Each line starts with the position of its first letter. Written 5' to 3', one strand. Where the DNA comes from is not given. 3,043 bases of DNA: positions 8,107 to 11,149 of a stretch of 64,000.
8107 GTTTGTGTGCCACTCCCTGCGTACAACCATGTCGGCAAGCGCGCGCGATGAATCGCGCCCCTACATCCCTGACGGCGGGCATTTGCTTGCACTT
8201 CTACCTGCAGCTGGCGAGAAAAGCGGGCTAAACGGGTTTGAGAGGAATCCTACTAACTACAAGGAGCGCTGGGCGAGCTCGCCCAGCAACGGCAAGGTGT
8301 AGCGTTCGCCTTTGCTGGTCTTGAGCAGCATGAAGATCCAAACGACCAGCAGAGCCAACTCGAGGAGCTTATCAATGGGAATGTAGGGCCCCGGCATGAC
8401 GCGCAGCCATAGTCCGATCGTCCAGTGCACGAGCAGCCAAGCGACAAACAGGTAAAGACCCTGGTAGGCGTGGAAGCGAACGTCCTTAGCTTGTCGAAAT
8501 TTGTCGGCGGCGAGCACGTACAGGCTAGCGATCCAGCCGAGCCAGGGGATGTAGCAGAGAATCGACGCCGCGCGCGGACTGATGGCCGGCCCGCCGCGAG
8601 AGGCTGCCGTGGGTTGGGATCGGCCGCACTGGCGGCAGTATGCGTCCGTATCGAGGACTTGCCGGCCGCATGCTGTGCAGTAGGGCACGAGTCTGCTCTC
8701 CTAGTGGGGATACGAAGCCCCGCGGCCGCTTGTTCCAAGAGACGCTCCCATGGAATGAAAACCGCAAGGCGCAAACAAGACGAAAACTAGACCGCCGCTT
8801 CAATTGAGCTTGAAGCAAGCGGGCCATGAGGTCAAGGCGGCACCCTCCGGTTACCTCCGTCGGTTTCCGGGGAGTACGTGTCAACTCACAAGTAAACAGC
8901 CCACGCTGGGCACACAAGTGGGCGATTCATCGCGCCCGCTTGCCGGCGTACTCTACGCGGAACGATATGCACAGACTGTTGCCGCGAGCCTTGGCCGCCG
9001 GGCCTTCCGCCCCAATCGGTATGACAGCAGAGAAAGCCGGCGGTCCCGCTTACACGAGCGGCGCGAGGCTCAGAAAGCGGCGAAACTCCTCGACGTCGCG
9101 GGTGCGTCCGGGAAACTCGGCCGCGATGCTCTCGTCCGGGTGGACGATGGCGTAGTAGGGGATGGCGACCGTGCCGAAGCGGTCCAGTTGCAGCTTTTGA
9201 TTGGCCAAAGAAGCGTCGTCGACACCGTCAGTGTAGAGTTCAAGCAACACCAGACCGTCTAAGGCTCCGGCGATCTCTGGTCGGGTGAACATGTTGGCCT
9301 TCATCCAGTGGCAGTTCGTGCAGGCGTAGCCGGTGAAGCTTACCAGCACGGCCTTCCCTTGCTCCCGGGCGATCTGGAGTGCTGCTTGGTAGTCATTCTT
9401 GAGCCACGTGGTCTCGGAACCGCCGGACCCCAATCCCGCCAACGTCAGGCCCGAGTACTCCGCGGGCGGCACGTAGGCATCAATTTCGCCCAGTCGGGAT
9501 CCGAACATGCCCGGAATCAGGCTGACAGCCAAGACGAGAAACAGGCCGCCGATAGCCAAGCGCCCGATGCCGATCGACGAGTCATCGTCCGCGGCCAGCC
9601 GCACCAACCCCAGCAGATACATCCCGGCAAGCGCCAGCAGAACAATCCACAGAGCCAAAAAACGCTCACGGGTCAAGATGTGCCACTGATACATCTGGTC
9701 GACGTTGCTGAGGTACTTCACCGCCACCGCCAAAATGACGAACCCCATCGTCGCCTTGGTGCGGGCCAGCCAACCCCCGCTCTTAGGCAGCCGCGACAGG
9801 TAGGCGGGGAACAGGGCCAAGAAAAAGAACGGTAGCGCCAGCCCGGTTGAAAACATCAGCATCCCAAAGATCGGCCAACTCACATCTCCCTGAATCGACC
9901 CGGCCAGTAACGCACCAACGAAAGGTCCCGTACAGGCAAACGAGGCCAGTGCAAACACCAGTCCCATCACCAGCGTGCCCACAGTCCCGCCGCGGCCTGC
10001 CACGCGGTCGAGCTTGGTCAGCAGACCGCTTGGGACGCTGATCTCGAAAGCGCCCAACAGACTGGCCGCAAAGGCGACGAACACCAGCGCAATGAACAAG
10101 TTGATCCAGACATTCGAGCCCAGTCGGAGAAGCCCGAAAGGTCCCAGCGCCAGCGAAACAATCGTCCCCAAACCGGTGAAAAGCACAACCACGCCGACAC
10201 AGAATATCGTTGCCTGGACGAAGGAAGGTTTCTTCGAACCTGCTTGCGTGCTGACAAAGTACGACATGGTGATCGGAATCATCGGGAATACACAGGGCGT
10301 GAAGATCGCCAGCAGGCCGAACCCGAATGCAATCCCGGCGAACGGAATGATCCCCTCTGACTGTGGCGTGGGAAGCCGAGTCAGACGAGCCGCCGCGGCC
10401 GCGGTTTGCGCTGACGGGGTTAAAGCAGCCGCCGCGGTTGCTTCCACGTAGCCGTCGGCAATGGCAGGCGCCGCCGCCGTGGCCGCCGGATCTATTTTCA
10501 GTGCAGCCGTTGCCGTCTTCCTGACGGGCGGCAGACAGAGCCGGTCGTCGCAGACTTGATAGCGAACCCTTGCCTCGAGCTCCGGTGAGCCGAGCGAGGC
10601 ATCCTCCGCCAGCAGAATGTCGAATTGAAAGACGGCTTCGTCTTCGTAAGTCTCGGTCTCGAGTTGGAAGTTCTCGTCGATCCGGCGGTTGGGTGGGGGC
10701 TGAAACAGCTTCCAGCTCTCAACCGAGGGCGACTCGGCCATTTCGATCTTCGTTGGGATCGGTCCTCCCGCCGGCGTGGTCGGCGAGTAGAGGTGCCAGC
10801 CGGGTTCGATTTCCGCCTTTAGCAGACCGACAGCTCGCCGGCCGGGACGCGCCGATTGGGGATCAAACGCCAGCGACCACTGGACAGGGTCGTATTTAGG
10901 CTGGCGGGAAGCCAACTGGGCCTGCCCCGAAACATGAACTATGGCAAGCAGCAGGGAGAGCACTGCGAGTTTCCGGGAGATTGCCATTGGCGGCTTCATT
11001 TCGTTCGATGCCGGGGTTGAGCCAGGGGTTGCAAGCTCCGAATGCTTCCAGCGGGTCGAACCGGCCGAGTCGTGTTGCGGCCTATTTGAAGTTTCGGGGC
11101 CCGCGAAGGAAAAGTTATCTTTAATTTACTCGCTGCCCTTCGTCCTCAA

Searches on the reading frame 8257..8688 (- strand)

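Call 44: search_protein_families(library=pfam, proteins=[window:8257-8688:-], max_evalue=0.01)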
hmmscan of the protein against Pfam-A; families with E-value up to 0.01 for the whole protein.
window:8257-8688:- (143 aa): 2 families
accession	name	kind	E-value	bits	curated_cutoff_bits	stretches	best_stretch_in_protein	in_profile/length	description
PF13240.11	Zn_Ribbon_1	-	1.3e-05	25.2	25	1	3-23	1-21/23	zinc-ribbon domain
PF09685.15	DUF4870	-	0.00016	22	25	1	43-135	12-103/107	Domain of unknown function (DUF4870)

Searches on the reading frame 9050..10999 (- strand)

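Call 44: search_protein_families(library=pfam, proteins=[window:9050-10999:-], max_evalue=0.01)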
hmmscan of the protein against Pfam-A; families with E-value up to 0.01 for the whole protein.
window:9050-10999:- (649 aa): 5 families
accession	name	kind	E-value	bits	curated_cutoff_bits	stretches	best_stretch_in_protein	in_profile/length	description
PF02683.22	DsbD_TM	-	7.3e-30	104.3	27.1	1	223-431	7-216/219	Cytochrome C biogenesis protein transmembrane domain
PF11412.14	DsbD_N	-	2.5e-15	57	25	1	45-164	11-116/119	Thiol:disulfide interchange protein DsbD, N-terminal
PF13899.12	Thioredoxin_7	-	1.5e-11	44.7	27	1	532-621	2-83/83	Thioredoxin-like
PF03190.21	Thioredox_DsbH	-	0.0001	22.8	27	1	538-581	27-70/163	Protein of unknown function, DUF255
PF13098.12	Thioredoxin_2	-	0.0031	18.3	27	1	544-641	1-102/104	Thioredoxin-like domain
